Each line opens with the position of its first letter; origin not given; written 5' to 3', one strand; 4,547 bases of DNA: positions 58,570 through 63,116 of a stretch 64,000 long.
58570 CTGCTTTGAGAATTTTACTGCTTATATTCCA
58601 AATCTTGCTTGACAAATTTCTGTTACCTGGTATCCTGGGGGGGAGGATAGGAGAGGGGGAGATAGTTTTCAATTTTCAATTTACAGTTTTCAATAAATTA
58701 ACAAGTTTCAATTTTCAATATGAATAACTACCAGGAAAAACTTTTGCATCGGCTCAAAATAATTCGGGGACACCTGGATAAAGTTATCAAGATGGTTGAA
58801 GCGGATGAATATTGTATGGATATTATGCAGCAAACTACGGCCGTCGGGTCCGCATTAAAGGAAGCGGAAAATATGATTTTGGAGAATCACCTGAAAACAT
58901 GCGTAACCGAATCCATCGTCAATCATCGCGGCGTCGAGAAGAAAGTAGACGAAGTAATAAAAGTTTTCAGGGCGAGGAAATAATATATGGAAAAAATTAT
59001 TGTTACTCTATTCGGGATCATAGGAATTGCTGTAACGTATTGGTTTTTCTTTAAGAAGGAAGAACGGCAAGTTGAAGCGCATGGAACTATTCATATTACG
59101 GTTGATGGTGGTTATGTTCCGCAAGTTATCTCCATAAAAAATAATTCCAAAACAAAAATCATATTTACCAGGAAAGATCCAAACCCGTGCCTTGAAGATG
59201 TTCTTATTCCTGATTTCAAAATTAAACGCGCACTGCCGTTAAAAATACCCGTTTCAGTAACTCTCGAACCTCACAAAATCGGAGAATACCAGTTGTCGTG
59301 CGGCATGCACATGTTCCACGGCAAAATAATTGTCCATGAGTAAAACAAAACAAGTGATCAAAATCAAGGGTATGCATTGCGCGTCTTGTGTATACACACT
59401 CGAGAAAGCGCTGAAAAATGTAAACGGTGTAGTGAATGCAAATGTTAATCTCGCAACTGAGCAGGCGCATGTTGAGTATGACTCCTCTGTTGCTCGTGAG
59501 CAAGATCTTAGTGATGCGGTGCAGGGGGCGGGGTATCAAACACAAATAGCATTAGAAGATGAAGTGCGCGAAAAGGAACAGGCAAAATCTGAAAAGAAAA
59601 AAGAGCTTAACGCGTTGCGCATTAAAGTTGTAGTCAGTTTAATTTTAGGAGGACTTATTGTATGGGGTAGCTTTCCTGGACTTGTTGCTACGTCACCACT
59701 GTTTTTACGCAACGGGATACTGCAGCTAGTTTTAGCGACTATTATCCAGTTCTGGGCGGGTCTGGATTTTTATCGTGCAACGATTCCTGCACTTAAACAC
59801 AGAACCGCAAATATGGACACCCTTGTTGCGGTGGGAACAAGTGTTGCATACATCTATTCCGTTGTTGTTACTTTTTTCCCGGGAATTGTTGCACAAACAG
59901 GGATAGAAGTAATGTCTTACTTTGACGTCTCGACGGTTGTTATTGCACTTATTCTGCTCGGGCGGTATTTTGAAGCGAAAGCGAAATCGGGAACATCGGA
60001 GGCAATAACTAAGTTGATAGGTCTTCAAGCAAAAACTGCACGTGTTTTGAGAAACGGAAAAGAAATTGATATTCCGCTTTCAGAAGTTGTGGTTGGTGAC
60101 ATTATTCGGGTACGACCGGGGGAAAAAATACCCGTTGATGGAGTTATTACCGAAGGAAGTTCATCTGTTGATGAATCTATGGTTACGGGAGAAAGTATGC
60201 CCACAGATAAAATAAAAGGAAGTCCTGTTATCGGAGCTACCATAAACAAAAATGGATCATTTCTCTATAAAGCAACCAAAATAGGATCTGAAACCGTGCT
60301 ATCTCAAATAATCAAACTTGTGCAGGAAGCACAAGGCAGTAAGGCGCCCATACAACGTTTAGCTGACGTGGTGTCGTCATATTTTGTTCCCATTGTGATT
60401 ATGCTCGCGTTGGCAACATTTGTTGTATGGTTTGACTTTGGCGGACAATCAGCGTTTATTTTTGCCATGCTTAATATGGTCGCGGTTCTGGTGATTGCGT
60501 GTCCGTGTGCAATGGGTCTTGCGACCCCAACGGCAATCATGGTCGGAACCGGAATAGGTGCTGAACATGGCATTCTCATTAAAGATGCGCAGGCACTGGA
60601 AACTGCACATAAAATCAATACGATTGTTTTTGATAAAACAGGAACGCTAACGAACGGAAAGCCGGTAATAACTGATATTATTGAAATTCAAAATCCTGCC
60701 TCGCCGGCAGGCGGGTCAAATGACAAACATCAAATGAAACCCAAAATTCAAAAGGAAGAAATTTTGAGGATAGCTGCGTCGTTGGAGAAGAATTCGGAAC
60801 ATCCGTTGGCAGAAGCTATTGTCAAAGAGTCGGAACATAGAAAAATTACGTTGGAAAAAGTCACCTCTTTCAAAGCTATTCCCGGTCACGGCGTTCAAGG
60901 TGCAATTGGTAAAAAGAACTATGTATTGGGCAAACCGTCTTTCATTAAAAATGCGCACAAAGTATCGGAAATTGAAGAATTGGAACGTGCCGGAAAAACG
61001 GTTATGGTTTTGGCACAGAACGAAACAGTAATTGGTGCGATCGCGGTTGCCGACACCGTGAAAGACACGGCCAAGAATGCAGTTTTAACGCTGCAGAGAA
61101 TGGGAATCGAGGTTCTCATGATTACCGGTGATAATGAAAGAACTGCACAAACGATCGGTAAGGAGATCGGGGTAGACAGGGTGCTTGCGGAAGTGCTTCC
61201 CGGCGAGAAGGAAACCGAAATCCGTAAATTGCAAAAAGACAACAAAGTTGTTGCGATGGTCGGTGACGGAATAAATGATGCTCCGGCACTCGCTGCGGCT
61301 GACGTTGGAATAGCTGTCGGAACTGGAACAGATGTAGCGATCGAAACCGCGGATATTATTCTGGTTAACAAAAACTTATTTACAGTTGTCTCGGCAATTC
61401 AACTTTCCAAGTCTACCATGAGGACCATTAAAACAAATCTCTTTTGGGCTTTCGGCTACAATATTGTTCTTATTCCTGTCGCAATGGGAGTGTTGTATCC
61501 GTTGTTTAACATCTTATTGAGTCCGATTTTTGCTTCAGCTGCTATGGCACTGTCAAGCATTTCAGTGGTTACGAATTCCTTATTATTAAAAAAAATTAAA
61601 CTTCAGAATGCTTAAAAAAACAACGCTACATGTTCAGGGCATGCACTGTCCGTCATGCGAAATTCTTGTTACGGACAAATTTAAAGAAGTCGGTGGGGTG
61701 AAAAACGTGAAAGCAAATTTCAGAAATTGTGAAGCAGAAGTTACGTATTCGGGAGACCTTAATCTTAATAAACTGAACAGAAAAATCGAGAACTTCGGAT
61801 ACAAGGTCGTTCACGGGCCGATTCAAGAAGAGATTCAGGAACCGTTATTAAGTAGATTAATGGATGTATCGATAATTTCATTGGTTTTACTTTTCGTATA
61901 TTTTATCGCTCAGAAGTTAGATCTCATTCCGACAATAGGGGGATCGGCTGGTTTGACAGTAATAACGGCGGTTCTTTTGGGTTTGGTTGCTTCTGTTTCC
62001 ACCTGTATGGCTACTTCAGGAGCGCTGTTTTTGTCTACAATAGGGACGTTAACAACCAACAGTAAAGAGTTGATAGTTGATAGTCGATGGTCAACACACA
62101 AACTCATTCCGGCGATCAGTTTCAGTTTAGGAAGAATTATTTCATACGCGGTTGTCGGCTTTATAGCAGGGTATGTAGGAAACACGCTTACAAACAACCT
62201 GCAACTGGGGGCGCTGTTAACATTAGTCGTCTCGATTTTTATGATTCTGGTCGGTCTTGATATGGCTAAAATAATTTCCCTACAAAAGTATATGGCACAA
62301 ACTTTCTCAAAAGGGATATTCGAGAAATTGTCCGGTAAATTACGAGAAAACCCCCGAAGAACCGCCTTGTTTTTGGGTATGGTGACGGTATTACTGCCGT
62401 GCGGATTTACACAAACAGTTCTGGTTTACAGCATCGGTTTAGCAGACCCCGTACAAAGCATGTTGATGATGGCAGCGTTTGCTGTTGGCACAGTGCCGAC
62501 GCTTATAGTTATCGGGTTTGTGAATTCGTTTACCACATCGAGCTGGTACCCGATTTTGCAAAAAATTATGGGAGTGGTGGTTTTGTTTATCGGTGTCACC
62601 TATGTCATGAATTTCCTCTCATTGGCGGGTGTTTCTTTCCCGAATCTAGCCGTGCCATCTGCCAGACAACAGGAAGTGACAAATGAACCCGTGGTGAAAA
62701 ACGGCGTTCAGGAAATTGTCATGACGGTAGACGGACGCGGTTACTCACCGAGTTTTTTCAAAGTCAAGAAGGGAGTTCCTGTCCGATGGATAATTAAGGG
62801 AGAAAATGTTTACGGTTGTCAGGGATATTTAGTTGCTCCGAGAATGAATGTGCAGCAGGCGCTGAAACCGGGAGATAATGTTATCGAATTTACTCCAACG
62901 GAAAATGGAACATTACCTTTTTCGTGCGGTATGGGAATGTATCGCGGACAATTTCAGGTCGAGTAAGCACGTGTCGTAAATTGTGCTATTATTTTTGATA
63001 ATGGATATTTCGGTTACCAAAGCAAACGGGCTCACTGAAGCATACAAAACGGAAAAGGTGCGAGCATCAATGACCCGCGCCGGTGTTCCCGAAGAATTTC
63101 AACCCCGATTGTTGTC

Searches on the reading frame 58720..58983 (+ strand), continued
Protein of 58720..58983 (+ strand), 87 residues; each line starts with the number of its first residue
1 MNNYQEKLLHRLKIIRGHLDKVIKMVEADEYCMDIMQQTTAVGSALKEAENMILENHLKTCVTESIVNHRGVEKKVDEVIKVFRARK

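Call 23: search_solved_structures(query=window:58720-58980:+, show_alignments=3)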
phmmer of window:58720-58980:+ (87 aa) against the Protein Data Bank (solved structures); distinct sequences matched with E-value up to 0.001: 10.
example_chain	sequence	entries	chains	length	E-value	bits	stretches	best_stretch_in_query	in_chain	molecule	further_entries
2hh7_A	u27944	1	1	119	4.7e-18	68.1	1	8-81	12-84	Hypothetical protein CsoR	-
4m1p_A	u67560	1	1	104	1.3e-10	44.5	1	6-82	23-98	Copper-sensitive operon repressor (CsoR)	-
4adz_A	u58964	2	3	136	4e-09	39.7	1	7-82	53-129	CSOR | COPPER SENSITIVE OPERON REPRESSOR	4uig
3aai_A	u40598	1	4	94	9.7e-09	38.5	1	5-84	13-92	Copper homeostasis operon regulatory protein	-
5fmn_A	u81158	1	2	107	3e-08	37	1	6-78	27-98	INRS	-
5lbm_A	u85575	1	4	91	5.8e-08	36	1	5-85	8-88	Transcriptional repressor FrmR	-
7mq1_A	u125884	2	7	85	7.8e-08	35.6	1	7-86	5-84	Copper-sensing transcriptional repressor csoR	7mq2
7mq3_A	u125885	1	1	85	2.1e-07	34.2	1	7-86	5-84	Copper-sensing transcriptional repressor csoR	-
6ahx_A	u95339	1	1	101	3.3e-07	33.6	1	3-77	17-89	Putative cytosolic protein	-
5lcy_A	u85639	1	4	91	0.00021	24.7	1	6-63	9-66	Frmr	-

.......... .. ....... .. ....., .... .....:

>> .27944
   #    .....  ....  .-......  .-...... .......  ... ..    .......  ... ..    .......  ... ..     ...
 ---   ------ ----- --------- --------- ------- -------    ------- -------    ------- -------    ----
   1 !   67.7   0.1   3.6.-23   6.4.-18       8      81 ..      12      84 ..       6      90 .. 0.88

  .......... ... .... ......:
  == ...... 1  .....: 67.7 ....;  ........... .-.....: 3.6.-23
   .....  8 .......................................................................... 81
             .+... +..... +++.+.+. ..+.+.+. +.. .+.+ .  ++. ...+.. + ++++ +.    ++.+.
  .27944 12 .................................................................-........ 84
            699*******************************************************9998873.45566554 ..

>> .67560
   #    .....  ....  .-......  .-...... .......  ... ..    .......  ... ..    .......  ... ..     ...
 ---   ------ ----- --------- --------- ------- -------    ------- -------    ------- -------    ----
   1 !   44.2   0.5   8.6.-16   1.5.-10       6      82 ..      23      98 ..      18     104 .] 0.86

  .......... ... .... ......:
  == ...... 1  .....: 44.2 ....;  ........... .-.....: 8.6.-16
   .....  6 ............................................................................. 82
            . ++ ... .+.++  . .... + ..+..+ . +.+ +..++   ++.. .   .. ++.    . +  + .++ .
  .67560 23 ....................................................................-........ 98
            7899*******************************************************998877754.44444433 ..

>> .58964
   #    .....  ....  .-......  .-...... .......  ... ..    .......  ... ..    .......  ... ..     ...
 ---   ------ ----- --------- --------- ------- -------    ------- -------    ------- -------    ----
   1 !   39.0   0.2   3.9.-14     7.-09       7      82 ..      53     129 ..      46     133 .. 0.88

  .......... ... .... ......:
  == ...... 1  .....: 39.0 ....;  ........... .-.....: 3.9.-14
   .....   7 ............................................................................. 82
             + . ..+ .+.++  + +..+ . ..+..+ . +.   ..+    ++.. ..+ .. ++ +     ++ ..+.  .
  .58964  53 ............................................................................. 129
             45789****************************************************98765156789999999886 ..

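Call 31: find_encoding_contigs(protein=P0003, flank=1500, max_places=3)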
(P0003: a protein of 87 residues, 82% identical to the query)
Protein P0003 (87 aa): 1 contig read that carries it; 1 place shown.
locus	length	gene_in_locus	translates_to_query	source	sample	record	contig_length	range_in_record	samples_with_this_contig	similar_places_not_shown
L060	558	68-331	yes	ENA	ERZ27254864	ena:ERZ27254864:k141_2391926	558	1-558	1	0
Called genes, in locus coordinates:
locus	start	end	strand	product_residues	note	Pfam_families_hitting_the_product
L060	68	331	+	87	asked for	PF02583:Trns_repr_metal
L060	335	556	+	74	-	?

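Call 32: find_encoding_contigs(protein=P0011, flank=1500, max_places=3)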
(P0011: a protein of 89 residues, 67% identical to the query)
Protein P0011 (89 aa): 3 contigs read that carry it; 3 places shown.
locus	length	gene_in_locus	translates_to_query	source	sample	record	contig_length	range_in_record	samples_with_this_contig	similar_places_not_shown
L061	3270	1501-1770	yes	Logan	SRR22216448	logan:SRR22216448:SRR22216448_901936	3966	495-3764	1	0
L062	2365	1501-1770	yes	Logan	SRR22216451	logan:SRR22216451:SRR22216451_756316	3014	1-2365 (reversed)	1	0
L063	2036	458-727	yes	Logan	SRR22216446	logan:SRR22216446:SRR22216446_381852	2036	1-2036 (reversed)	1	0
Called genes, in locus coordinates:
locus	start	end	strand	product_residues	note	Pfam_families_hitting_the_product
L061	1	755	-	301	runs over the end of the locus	PF13641:Glyco_tranf_2_3, PF00535:Glycos_transf_2, PF10111:Glyco_tranf_2_2 (weak), PF13632:Glyco_trans_2_3 (weak)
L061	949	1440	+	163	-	PF00160:Pro_isomerase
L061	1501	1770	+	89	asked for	PF02583:Trns_repr_metal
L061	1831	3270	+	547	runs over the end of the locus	?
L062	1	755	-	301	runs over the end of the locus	PF13641:Glyco_tranf_2_3, PF00535:Glycos_transf_2, PF10111:Glyco_tranf_2_2 (weak), PF13632:Glyco_trans_2_3 (weak)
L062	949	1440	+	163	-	PF00160:Pro_isomerase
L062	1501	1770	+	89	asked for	PF02583:Trns_repr_metal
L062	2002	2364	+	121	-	?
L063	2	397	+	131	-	?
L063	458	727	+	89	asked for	PF02583:Trns_repr_metal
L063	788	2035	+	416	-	?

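Call 33: find_encoding_contigs(protein=P0013, flank=1500, max_places=3)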
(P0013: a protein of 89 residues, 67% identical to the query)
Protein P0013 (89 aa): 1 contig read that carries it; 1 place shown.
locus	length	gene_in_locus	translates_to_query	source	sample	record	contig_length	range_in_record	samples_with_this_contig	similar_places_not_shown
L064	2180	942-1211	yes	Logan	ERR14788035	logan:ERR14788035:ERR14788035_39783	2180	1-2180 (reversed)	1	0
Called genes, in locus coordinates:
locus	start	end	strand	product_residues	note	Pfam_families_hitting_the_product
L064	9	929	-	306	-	PF12705:PDDEXK_1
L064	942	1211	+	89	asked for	PF02583:Trns_repr_metal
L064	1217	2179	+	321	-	?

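Call 54: list_cluster_members(proteins=[P0001])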
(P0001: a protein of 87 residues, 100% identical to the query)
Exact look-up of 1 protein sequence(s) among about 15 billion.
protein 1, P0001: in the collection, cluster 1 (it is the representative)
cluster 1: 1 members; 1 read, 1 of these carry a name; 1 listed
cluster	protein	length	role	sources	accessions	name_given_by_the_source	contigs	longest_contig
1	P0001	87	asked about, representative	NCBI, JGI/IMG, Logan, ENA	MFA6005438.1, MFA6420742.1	MAG: metal-sensitive transcriptional regulator [Patescibacteria group bacterium] | DNA-binding FrmR family transcriptional regulator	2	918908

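Call 56: search_protein_families(library=pfam, proteins=[L050:1224-2042:+], max_evalue=0.01)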
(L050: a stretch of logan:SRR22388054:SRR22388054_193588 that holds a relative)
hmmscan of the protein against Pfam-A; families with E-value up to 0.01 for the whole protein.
L050:1224-2042:+ (272 aa): 0 families

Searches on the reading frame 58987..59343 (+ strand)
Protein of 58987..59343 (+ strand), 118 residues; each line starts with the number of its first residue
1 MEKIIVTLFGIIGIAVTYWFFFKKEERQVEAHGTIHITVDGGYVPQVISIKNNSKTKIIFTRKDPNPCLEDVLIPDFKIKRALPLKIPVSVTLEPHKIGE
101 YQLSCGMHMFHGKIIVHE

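Call 5: search_protein_families(library=pfam, proteins=[window:58987-59343:+])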
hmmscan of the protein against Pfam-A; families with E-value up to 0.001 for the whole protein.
window:58987-59343:+ (118 aa): 1 family
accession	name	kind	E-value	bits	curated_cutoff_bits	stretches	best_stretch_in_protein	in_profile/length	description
PF13473.12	Cupredoxin_1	-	9.9e-21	74.2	27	1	15-116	4-104/104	Cupredoxin-like domain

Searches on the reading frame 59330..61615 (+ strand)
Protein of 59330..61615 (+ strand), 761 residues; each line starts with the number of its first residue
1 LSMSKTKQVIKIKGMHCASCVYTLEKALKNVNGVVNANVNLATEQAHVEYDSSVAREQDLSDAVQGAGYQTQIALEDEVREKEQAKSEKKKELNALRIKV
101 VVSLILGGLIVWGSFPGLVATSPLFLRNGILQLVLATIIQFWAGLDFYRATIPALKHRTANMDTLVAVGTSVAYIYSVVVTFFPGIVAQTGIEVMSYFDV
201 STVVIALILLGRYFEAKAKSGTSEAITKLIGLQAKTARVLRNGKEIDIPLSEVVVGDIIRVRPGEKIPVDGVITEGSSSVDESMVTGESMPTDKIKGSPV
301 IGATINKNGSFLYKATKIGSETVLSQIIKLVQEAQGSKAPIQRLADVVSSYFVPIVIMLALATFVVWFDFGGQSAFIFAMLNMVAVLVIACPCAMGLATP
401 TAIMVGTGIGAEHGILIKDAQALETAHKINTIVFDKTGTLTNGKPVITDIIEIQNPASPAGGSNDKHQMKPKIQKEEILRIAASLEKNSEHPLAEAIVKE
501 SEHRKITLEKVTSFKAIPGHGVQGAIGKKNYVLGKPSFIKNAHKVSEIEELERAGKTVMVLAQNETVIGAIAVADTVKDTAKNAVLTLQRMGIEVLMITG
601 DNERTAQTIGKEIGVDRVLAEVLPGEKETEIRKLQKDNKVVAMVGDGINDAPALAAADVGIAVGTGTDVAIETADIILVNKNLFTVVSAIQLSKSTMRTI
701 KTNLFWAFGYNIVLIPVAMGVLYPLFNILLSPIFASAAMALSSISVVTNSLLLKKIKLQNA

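Call 5: search_protein_families(library=pfam, proteins=[window:59330-61615:+])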
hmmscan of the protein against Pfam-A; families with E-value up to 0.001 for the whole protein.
window:59330-61615:+ (761 aa): 4 families
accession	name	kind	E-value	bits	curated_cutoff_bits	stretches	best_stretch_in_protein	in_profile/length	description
PF00122.25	E1-E2_ATPase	-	1.8e-61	207.3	28.1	1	232-412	2-180/181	E1-E2 ATPase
PF00702.32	Hydrolase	-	8.5e-38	131.1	26.4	1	429-658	1-191/191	haloacid dehalogenase-like hydrolase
PF00403.32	HMA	-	9.2e-16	58.4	24.8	1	9-70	1-62/62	Heavy-metal-associated domain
PF08282.18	Hydrolase_3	-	3.7e-06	27.3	20.9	1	633-682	198-247/255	haloacid dehalogenase-like hydrolase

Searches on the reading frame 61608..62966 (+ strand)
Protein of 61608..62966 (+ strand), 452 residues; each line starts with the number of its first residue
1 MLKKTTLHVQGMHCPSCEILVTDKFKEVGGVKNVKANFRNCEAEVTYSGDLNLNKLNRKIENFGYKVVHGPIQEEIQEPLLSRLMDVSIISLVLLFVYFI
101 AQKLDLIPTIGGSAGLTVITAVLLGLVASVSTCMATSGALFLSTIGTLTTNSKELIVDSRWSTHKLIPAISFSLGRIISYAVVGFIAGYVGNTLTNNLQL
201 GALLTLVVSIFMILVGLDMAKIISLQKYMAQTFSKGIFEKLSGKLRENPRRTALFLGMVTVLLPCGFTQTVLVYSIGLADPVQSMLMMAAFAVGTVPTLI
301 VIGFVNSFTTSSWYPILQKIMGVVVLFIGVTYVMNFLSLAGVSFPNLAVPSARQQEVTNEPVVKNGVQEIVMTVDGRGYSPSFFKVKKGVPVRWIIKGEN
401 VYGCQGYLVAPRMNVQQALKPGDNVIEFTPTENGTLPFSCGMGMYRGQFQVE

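Call 5: search_protein_families(library=pfam, proteins=[window:61608-62966:+])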
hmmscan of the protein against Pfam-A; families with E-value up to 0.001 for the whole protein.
window:61608-62966:+ (452 aa): 4 families
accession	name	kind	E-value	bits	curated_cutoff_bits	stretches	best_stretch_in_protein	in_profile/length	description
PF13386.12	DsbD_2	-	1.8e-32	113.3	24.9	1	120-330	1-198/199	Cytochrome C biogenesis protein transmembrane region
PF00403.32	HMA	-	4.6e-13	49.8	24.8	1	6-66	1-62/62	Heavy-metal-associated domain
PF02683.22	DsbD_TM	-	5.6e-07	29.5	27.1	1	117-332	4-214/219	Cytochrome C biogenesis protein transmembrane domain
PF13473.12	Cupredoxin_1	-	1.3e-06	28.8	27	1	364-449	17-102/104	Cupredoxin-like domain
